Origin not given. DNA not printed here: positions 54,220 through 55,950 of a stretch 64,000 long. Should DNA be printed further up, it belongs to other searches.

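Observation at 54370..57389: Tight three-gene operon on a mobilizable element: HEPN-like Rx4H protein, HNH-like nuclease, small serine hydrolase. Candidate novel defence or conflict system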

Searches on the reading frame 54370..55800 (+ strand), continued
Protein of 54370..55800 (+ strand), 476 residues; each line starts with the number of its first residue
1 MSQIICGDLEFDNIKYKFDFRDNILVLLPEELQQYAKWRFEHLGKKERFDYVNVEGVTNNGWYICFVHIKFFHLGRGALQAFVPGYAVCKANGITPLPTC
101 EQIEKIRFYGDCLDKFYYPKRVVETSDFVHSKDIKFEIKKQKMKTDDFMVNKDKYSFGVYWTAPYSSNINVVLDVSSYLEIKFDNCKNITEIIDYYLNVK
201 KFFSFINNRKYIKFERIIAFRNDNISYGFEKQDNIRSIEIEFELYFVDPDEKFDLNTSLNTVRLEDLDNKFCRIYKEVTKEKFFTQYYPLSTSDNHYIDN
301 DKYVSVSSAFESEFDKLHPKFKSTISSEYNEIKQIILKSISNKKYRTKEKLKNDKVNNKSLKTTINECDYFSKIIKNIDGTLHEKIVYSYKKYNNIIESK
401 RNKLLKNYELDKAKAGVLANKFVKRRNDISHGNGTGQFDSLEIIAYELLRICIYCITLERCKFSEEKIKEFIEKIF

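Call 89: search_protein_families(library=pfam, proteins=[L038:9501-10043:+, L038:7034-7948:+, L035:2165-3049:+, L035:3055-3474:+], max_evalue=0.01)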
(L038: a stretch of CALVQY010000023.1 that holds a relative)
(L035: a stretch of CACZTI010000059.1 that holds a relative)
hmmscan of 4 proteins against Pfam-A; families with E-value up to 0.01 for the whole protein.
L038:9501-10043:+ (180 aa): 1 family
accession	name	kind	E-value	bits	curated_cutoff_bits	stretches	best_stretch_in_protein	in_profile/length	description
PF00300.27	His_Phos_1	-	8.8e-25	87.9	21.7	1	10-144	6-151/194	Histidine phosphatase superfamily (branch 1)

L038:7034-7948:+ (304 aa): 1 family
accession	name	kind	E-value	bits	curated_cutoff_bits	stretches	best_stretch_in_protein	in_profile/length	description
PF00144.29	Beta-lactamase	-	8.5e-15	55.2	27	1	45-299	45-307/329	Beta-lactamase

L035:2165-3049:+ (294 aa): 1 family
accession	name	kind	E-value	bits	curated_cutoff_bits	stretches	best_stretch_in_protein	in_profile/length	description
PF02498.22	Bro-N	-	8.5e-11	42.8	25.6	1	23-118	1-91/96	BRO family, N-terminal domain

L035:3055-3474:+ (139 aa): 0 families

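Call 101: search_protein_families(library=phrogs, proteins=[window:54370-55800:+], max_evalue=0.001)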
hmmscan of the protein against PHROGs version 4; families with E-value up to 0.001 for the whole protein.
window:54370-55800:+ (476 aa): 0 families

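Call 106: list_cluster_members(proteins=[P0279, P0284, P0291, P0299, P0309, P0318, P0334, P0361, P0382, P0407])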
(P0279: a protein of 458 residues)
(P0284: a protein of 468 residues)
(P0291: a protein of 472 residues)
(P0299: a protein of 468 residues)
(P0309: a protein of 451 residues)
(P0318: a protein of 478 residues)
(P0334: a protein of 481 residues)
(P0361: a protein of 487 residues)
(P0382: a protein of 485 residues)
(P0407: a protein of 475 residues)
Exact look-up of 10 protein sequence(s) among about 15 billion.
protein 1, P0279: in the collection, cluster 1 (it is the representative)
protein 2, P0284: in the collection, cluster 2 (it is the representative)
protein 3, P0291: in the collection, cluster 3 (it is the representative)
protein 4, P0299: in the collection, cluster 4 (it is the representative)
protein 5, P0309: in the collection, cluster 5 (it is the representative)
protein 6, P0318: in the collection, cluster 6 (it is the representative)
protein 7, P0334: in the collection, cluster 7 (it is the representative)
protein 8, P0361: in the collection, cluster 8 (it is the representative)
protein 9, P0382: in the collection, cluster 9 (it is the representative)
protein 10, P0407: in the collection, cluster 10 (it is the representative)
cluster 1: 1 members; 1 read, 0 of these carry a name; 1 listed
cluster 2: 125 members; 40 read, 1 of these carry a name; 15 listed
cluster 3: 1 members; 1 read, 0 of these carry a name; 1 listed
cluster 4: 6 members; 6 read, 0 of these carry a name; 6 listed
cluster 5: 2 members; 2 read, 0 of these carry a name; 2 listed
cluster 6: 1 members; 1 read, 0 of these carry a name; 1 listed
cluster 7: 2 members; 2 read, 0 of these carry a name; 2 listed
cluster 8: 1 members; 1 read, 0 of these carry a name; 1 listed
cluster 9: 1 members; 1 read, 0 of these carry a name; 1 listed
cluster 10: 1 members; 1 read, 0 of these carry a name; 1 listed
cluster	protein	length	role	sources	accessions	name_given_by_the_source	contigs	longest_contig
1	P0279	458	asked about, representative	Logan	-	-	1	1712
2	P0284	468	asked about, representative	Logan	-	-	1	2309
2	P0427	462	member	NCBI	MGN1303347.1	MAG: hypothetical protein ACI4VO_07045, partial [Clostridia bacterium]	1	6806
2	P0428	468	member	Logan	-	-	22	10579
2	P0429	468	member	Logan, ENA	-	-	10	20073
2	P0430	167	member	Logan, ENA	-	-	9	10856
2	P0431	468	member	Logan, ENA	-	-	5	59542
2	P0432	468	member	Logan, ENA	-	-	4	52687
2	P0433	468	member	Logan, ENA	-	-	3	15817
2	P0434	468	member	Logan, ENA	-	-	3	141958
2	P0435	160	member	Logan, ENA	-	-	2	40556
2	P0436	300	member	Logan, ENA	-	-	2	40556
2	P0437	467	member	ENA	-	-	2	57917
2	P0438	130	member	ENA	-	-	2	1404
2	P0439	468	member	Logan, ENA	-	-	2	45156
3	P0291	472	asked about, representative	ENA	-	-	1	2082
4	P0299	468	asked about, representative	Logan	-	-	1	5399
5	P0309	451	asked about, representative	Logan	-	-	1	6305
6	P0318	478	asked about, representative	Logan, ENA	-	-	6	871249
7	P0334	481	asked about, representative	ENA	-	-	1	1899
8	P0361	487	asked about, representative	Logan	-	-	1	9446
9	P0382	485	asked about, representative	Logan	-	-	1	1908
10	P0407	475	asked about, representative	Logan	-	-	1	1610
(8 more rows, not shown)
